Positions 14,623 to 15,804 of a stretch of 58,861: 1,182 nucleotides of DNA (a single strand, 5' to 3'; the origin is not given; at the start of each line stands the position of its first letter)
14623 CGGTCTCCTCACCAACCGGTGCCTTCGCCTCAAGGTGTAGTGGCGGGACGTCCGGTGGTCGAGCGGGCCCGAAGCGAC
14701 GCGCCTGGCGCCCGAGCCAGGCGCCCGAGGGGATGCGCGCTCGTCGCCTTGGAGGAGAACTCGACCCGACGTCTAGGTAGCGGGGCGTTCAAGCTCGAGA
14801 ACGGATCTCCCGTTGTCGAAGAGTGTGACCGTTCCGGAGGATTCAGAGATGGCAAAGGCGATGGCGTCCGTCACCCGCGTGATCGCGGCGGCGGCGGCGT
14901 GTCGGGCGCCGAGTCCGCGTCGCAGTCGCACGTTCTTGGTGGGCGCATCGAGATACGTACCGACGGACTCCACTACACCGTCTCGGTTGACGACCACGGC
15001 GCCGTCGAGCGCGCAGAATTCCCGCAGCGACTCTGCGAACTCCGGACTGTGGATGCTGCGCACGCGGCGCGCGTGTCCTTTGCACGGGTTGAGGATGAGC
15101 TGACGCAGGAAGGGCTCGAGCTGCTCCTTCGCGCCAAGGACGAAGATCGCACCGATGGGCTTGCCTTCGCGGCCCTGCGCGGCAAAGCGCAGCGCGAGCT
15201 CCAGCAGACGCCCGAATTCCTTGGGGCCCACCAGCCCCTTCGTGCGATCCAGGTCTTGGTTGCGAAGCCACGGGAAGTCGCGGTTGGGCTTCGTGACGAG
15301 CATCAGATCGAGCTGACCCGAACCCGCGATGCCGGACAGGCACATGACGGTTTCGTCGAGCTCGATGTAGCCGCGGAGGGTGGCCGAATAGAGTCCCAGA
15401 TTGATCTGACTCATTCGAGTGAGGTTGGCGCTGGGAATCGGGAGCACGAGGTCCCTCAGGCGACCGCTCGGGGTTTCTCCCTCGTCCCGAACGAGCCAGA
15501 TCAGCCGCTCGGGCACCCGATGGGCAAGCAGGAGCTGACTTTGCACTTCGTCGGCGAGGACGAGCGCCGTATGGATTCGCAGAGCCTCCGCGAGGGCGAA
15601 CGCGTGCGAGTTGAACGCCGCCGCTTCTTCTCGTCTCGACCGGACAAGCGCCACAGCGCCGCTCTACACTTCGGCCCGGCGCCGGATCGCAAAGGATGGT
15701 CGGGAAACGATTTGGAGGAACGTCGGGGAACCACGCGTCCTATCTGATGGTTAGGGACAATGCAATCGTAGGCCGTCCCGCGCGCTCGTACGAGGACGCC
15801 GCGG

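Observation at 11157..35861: Island cargo looks like a horizontally carried c-di-AMP plus ion/osmotic homeostasis module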

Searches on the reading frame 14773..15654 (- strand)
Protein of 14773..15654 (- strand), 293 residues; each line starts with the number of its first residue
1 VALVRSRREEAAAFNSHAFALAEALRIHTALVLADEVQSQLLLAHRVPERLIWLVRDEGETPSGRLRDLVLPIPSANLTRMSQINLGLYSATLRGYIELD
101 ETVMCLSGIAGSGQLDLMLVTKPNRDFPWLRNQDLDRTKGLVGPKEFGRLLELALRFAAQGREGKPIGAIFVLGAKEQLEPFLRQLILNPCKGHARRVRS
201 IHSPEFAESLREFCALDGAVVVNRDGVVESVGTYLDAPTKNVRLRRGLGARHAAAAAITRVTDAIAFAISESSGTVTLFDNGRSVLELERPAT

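Call 6: search_protein_families(library=pfam, proteins=[window:14773-15654:-], max_evalue=0.01)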
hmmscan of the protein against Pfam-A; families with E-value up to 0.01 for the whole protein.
window:14773-15654:- (293 aa): 1 family
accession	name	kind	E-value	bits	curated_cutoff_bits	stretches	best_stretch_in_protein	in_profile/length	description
PF02457.21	DAC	-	7.1e-22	77.7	27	1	158-283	3-118/119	DisA bacterial checkpoint controller nucleotide-binding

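Call 11: find_encoding_contigs(protein=window:14773-15654:-, flank=10000, max_places=6)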
Protein window:14773-15654:- (293 aa): 1 contig read that carries it; 1 place shown.
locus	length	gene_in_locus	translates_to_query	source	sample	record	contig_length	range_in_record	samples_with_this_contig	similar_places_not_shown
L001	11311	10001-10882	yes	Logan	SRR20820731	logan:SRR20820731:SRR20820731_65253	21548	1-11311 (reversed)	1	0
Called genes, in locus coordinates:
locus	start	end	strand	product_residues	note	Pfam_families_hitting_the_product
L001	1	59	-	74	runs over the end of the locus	-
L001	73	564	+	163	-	PF01769:MgtE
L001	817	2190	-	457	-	PF00375:SDF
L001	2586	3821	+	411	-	PF01595:CNNM, PF00571:CBS, PF03471:CorC_HlyC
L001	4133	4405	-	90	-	PF00171:Aldedh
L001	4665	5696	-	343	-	PF01699:Na_Ca_ex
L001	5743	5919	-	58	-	-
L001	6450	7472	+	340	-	PF01699:Na_Ca_ex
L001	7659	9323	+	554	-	PF02690:Na_Pi_cotrans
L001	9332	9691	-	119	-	PF06305:LapA_dom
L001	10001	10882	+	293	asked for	PF02457:DAC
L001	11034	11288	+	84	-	PF13441:Gly-zipper_YMGG, PF13488:Gly-zipper_Omp (weak)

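Call 12: find_homologous_proteins(query=window:14773-15654:-, max_evalue=0.00001)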
Query window:14773-15654:- (293 aa): 906 proteins with E <= 0.00001 among 8000 candidates; the best 120 are listed.
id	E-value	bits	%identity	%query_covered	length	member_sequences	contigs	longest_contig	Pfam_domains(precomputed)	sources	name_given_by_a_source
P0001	3.9e-186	635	100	100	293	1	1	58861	PF02457.22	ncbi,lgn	-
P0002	1.1e-130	453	73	97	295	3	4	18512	PF02457.22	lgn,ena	-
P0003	1.6e-130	453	71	100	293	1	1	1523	PF02457.22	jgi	jgi:DNA integrity scanning protein DisA with diadenylate cyclase activity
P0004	2.2e-129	449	72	98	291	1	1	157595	PF02457.22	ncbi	-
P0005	3.5e-129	448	70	99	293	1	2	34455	PF02457.22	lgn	-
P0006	2.4e-127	442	70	98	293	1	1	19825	PF02457.22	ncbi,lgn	-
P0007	7.5e-127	441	70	99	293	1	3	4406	PF02457.22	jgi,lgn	jgi:diadenylate cyclase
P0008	1.7e-126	440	70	98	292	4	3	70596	PF02457.22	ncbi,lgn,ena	-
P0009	2.3e-126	439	69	98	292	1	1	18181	PF02457.22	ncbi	-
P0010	5.0e-124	431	69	98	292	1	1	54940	PF02457.22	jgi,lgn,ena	-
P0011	6.7e-124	431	67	98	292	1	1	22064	PF02457.22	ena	-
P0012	2.5e-121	423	68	98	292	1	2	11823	PF02457.22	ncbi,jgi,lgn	ncbi:MAG: diadenylate cyclase [Planctomycetota bacterium]|jgi:diadenylate cyclase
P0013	6.7e-114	398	74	84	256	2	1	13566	PF02457.22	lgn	-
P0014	5.0e-111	389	75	79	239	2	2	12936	PF02457.22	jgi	jgi:DNA integrity scanning protein DisA with diadenylate cyclase activity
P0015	4.6e-106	373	68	85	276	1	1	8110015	PF02457.22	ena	-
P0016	2.1e-103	364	59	97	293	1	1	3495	PF02457.22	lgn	-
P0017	3.9e-101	356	59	97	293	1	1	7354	PF02457.22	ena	-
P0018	2.1e-99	351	58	99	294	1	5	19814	PF02457.22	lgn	-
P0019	2.0e-95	338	56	95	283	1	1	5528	PF02457.22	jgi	jgi:DNA integrity scanning protein DisA with diadenylate cyclase activity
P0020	5.0e-94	333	55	96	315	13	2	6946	PF21755.3,PF02457.22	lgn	-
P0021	1.1e-93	332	54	96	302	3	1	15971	PF02457.22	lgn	-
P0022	1.4e-93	332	54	96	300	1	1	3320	PF21755.3,PF02457.22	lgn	-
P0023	2.7e-92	327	55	99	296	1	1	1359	PF02457.22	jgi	jgi:diadenylate cyclase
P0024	8.4e-92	326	54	96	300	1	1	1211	PF02457.22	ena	-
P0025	1.3e-91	325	53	96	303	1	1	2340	PF02457.22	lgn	-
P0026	1.6e-91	325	57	94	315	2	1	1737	PF02457.22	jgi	jgi:diadenylate cyclase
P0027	2.1e-91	324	54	94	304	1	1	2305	PF02457.22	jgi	jgi:diadenylate cyclase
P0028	4.6e-91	323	53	98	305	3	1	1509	PF21755.3,PF02457.22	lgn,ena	-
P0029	5.4e-91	323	56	94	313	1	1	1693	PF02457.22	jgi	jgi:diadenylate cyclase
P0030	5.7e-91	323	54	94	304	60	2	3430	PF02457.22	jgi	jgi:diadenylate cyclase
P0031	9.2e-91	322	54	97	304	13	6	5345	PF21755.3,PF02457.22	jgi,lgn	jgi:DNA integrity scanning protein DisA with diadenylate cyclase activity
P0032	1.4e-90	322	55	94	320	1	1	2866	PF02457.22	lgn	-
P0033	2.3e-90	321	54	98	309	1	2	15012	PF21755.3,PF02457.22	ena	-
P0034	6.0e-90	320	55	95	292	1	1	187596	PF02457.22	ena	-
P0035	6.0e-90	320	54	97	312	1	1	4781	PF02457.22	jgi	jgi:hypothetical protein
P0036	1.0e-89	319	53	98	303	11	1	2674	PF02457.22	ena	-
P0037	1.1e-89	319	54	94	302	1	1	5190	PF02457.22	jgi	jgi:hypothetical protein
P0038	1.6e-89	318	53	98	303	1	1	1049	PF02457.22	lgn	-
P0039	3.5e-89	317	52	96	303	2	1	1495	PF21755.3,PF02457.22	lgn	-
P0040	3.9e-89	317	54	94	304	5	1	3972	PF02457.22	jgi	jgi:diadenylate cyclase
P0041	8.4e-89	316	55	94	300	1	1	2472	PF02457.22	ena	-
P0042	9.3e-89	316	52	98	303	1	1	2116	PF21755.3,PF02457.22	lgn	-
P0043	1.0e-88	316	54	94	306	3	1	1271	PF02457.22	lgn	-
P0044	1.1e-88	316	53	96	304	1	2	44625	PF21755.3,PF02457.22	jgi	jgi:DNA integrity scanning protein DisA with diadenylate cyclase activity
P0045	1.1e-88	316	55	94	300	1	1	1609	PF02457.22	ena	-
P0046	1.3e-88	315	55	94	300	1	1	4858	PF02457.22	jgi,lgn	-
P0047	1.4e-88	315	53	98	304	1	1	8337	PF21755.3,PF02457.22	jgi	jgi:hypothetical protein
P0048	1.7e-88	315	53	96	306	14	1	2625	PF21755.3,PF02457.22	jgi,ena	-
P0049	2.3e-88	314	55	94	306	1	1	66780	PF02457.22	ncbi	-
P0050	2.4e-88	314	52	98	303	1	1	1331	PF21755.3,PF02457.22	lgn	-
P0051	2.9e-88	314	54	94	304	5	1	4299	PF02457.22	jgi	jgi:diadenylate cyclase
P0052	4.4e-88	314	53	98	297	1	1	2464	PF21755.3,PF02457.22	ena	-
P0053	5.4e-88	313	53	99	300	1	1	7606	PF02457.22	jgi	jgi:hypothetical protein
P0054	6.4e-88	313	54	94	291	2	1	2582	PF02457.22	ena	-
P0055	1.3e-87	312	55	94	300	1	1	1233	PF02457.22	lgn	-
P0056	1.5e-87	312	55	89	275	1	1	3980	PF02457.22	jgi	jgi:DNA integrity scanning protein DisA with diadenylate cyclase activity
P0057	2.2e-87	311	53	98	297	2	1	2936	PF02457.22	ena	-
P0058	2.3e-87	311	52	96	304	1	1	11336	PF02457.22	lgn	-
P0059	2.3e-87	311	54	94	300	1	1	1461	PF02457.22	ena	-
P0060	2.6e-87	311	53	97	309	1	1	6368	PF02457.22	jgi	jgi:hypothetical protein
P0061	2.8e-87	311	52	96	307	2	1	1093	PF02457.22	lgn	-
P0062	2.8e-87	311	55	91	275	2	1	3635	PF02457.22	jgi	jgi:hypothetical protein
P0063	3.0e-87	311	55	93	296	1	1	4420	PF02457.22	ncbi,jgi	-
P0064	5.3e-87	310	54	94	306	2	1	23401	PF02457.22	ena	-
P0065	1.4e-86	309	52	98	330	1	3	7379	PF21755.3,PF02457.22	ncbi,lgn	-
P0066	1.6e-86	308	54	94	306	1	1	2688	PF02457.22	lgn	-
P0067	2.2e-86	308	54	94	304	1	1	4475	PF02457.22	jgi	jgi:DNA integrity scanning protein DisA with diadenylate cyclase activity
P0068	2.4e-86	308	51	94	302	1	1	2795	PF02457.22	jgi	jgi:DNA integrity scanning protein DisA with diadenylate cyclase activity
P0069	3.3e-86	307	52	94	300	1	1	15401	PF02457.22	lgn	-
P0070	3.6e-86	307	52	98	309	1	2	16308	PF02457.22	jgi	jgi:hypothetical protein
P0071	4.1e-86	307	53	94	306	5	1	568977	PF21755.3,PF02457.22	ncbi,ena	-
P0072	4.5e-86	307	53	97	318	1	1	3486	PF02457.22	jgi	jgi:DNA integrity scanning protein DisA with diadenylate cyclase activity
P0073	4.5e-86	307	53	94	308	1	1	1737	PF02457.22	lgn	-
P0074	1.0e-85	306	50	98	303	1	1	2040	PF02457.22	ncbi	-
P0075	1.3e-85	305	52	97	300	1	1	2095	PF21755.3,PF02457.22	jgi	jgi:DNA integrity scanning protein DisA with diadenylate cyclase activity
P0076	1.4e-85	305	53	98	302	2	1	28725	PF21755.3,PF02457.22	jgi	jgi:DNA integrity scanning protein DisA with diadenylate cyclase activity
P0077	1.5e-85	305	50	98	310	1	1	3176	PF21755.3,PF02457.22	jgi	jgi:DNA integrity scanning protein DisA with diadenylate cyclase activity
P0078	4.2e-85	304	53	94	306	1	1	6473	PF21755.3,PF02457.22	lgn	-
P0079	5.1e-85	304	50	98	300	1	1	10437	PF21755.3,PF02457.22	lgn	-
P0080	7.7e-85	303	53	94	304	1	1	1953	PF02457.22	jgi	jgi:DNA integrity scanning protein DisA with diadenylate cyclase activity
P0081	8.6e-85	303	53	96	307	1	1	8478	PF21755.3,PF02457.22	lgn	-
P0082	1.0e-84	303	51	98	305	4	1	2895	PF21755.3,PF02457.22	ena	-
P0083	1.2e-84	302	51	97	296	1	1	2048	PF02457.22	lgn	-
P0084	3.1e-84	301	53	96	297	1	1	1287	PF02457.22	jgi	jgi:DNA integrity scanning protein DisA with diadenylate cyclase activity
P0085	4.0e-84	301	52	96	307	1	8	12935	PF21755.3,PF02457.22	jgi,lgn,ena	jgi:DNA integrity scanning protein DisA with diadenylate cyclase activity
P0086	4.2e-84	301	52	93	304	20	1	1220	PF02457.22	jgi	jgi:diadenylate cyclase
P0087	4.7e-84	300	51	94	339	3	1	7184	PF02457.22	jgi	jgi:DNA integrity scanning protein DisA with diadenylate cyclase activity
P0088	5.1e-84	300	51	94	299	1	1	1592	PF02457.22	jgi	-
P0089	7.4e-84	300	52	96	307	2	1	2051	PF21755.3,PF02457.22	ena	-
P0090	8.0e-84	300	53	94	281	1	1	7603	PF02457.22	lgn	-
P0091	1.2e-83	299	51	94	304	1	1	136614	PF02457.22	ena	-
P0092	1.3e-83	299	53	94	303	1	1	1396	PF02457.22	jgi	-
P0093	1.8e-83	298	50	98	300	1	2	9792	PF02457.22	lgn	-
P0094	2.1e-83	298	53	96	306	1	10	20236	PF02457.22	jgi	jgi:DNA integrity scanning protein DisA with diadenylate cyclase activity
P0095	4.9e-83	297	51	97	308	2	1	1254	PF02457.22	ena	-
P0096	5.0e-83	297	53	98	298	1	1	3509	PF02457.22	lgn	-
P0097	5.5e-83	297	51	94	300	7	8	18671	PF21755.3,PF02457.22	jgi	jgi:diadenylate cyclase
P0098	8.9e-83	296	51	96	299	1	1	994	PF02457.22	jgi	-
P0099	1.4e-82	295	53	84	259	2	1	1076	PF02457.22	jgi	jgi:hypothetical protein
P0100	1.5e-82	295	52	98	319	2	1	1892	PF21755.3,PF02457.22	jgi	jgi:DNA integrity scanning protein DisA with diadenylate cyclase activity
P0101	2.0e-82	295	60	75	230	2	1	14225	PF02457.22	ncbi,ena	-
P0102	3.7e-82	294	55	84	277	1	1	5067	PF02457.22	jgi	jgi:DNA integrity scanning protein DisA with diadenylate cyclase activity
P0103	4.1e-82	294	52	97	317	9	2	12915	PF02457.22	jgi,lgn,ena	jgi:DNA integrity scanning protein DisA with diadenylate cyclase activity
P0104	4.1e-82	294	52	98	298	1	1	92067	PF02457.22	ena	-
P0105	5.1e-82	294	52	97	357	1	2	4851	PF02457.22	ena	-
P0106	5.4e-82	294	50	97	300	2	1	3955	PF02457.22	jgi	-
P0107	6.1e-82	293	52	94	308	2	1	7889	PF02457.22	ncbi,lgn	-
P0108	7.4e-82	293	52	96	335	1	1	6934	PF02457.22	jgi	jgi:DNA integrity scanning protein DisA with diadenylate cyclase activity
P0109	8.2e-82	293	50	94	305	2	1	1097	PF02457.22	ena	-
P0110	8.9e-82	293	48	98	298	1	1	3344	PF21755.3,PF02457.22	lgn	-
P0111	1.3e-81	292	52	98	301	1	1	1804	PF21755.3,PF02457.22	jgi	jgi:DNA integrity scanning protein DisA with diadenylate cyclase activity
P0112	1.6e-81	292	55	93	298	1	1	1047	PF02457.22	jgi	jgi:diadenylate cyclase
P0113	2.4e-81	291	49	98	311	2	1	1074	PF02457.22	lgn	-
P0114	2.5e-81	291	52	97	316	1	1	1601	PF21755.3,PF02457.22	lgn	-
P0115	2.8e-81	291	51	98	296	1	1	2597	PF02457.22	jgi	-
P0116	2.9e-81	291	49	96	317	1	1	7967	PF02457.22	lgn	-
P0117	3.3e-81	291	46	97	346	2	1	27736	PF21755.3,PF02457.22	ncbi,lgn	-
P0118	3.6e-81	291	53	97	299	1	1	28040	PF02457.22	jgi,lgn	jgi:DNA integrity scanning protein DisA with diadenylate cyclase activity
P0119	5.5e-81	290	50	98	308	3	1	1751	PF02457.22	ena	-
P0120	7.7e-81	290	55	93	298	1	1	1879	PF02457.22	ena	-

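Call 14: find_related_loci(query=A1, collection=genome_contigs, flank=10000)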
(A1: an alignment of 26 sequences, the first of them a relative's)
Query A1 (293 aa) in genome_contigs; peptide patterns used: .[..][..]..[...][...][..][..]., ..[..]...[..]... (x = any residue, [..] = any of these).
409 stretches matched a pattern; 322 encode a relative of the query (tblastn E <= 1e-3); the best 80 are kept; 80 distinct loci.
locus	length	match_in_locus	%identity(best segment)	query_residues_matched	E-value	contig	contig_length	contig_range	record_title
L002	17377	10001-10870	70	5-292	3e-133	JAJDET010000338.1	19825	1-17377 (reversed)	MAG: Planctomycetota bacterium isolate OFTM220 OFTM220_337, whole genome shotgun sequence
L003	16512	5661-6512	73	8-291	1e-132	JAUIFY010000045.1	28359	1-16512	MAG: bacterium isolate Co_bin.122 NODE_9791_length_28359_cov_1.021500, whole genome shotgun sequence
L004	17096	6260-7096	71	6-285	5e-128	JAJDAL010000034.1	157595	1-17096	MAG: Deltaproteobacteria bacterium isolate OFTM280 OFTM280_33, whole genome shotgun sequence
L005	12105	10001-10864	70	5-291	9e-127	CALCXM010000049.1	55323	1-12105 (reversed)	MAG TPA_asm: uncultured bacterium isolate ERR2206771_bin.185_CONCOCT_v1.1_MAG genome assembly, contig: ERZ888641.303, wh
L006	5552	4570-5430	68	6-291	7e-119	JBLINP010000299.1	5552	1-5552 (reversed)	MAG: Planctomycetota bacterium isolate 3300053785_213 Ga0535658_0048246, whole genome shotgun sequence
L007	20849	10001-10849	54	10-291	3e-98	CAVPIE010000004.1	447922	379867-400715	MAG: uncultured delta proteobacterium isolate MFD09964.bin.1.42 genome assembly, contig: contig_2015, whole genome shotg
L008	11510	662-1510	53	10-291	2e-97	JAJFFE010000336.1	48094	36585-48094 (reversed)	MAG: Planctomycetota bacterium isolate OFTM36 OFTM36_335, whole genome shotgun sequence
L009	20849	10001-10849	54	10-291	6e-97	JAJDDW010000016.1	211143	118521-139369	MAG: Phycisphaerae bacterium isolate OFTM182 OFTM182_15, whole genome shotgun sequence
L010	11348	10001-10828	55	18-291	6e-94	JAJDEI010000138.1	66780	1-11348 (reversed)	MAG: Planctomycetaceae bacterium isolate OFTM22 OFTM22_137, whole genome shotgun sequence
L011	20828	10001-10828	53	18-291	6e-92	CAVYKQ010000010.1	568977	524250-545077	MAG: Pirellulaceae bacterium isolate MFD03804.bin.2.65 genome assembly, contig: contig_8731, whole genome shotgun sequen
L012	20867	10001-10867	50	5-291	3e-91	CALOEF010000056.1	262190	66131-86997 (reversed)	MAG: uncultured Planctomycetaceae bacterium isolate LOGT_bin.0230 genome assembly, contig: contig_27554, whole genome sh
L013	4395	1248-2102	51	3-291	9e-90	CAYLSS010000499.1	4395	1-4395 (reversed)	MAG TPA_asm: uncultured Solibacteraceae bacterium isolate SRP141376_co4_204 genome assembly, contig: NODE_32696_length_4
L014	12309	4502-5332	51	17-291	4e-88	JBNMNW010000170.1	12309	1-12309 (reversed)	MAG: Planctomycetota bacterium isolate 3300053697_24 Ga0535652_0006826, whole genome shotgun sequence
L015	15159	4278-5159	46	9-293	1e-86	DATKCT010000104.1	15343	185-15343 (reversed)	MAG TPA_asm: Verrucomicrobiales bacterium isolate SMAG_U14453 k141_1927530, whole genome shotgun sequence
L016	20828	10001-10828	54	18-291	3e-84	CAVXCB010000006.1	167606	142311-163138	MAG: uncultured Planctomycetaceae bacterium isolate MFD02579.bin.2.29 genome assembly, contig: contig_12960, whole genom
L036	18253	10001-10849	51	10-291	6e-87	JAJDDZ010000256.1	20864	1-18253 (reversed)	MAG: Phycisphaerae bacterium isolate OFTM286 OFTM286_255, whole genome shotgun sequence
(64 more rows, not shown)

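Call 21: search_protein_families(library=pfam, proteins=[L036:98-1147:-, L036:1220-2707:-, L036:2957-4306:-, L036:4549-7086:-, L036:7122-7562:+, L036:7562-8806:+, L036:8803-9912:+, L036:10889-12409:+, L036:12186-14003:+, L036:15151-16227:-], max_evalue=0.001)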
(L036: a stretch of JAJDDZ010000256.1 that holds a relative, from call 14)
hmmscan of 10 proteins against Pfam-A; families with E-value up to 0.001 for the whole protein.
L036:98-1147:- (349 aa): 1 family
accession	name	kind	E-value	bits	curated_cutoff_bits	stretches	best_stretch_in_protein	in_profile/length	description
PF01368.27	DHH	-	2.7e-08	34.6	28.1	1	24-167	3-125/125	DHH family, N-terminal domain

L036:1220-2707:- (495 aa): 3 families
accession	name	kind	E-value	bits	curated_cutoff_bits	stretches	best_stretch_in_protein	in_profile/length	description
PF02457.21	DAC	-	1.1e-33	115.8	27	1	124-238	6-119/119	DisA bacterial checkpoint controller nucleotide-binding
PF19293.4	CdaA_N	-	1e-09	38.9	23.8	1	14-89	4-80/81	CdaA N-terminal transmembrane domain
PF07949.17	YbbR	-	6e-06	26.9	22.3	0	399-476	5-80/81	YbbR-like protein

L036:2957-4306:- (449 aa): 3 families
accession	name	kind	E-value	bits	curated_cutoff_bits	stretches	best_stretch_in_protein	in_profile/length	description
PF01595.25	CNNM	-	2e-48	164.9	28.4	1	15-209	2-181/181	Cyclin M transmembrane N-terminal domain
PF03471.22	CorC_HlyC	-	1.5e-15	57.4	27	1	361-432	5-78/81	Transporter associated domain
PF00571.33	CBS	-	8.2e-14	52.1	24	2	292-342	6-56/57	CBS domain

L036:4549-7086:- (845 aa): 2 families
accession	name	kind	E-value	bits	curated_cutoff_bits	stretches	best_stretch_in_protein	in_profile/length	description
PF00924.24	MS_channel_2nd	-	2.9e-22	79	20.2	1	639-705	1-67/68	Mechanosensitive ion channel, beta-domain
PF21082.3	MS_channel_3rd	-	6.6e-13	49.3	21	1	715-796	3-86/88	Mechanosensitive ion channel MscS, C-terminal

L036:7122-7562:+ (146 aa): 0 families

L036:7562-8806:+ (414 aa): 7 families
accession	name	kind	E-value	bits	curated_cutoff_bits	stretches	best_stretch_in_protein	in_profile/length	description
PF08443.16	RimK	-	1.1e-59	201.6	21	1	98-286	2-188/188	RimK-like ATP-grasp domain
PF18030.7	Rimk_N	-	3.6e-36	123.8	26.4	1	1-94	1-94/94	RimK PreATP-grasp domain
PF02955.21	GSH-S_ATP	-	6.2e-18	65.3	23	1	114-265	12-164/175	Prokaryotic glutathione synthetase, ATP-grasp domain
PF02080.26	TrkA_C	-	2.3e-11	43.9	27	1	309-373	1-65/71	TrkA-C domain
PF02655.19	ATP-grasp_3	-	5.4e-08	33.5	23.2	1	99-263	3-155/160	ATP-grasp domain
PF14397.11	ATPgrasp_ST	-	3.2e-06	27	31.4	0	231-271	220-262/278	Sugar-transfer associated ATP-grasp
PF07478.18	Dala_Dala_lig_C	-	1e-05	25.6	24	1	114-268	15-179/204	D-ala D-ala ligase C-terminus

L036:8803-9912:+ (369 aa): 1 family
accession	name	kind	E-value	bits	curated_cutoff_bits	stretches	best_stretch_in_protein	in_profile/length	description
PF24827.1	AstE_AspA_cat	-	1e-34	120.2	25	1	55-234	1-191/192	Succinylglutamate desuccinylase/Aspartoacylase catalytic domain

L036:10889-12409:+ (506 aa): 2 families
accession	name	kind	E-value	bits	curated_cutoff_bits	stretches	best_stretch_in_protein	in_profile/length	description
PF07690.21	MFS_1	-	8.6e-23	81.2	33.4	2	33-382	10-347/347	Major Facilitator Superfamily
PF12832.13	MFS_1_like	-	0.00014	21.4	25.2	0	49-396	29-369/373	MFS_1 like family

L036:12186-14003:+ (605 aa): 1 family
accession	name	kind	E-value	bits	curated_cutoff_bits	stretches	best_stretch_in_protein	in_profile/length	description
PF12779.12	WXXGXW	-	0.00026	21.5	18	1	292-314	4-26/26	WXXGXW repeat (2 copies)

L036:15151-16227:- (358 aa): 1 family
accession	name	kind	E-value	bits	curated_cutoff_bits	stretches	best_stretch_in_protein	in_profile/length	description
PF01544.23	CorA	-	1.2e-66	225.4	27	1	58-345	5-292/292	CorA-like Mg2+ transporter protein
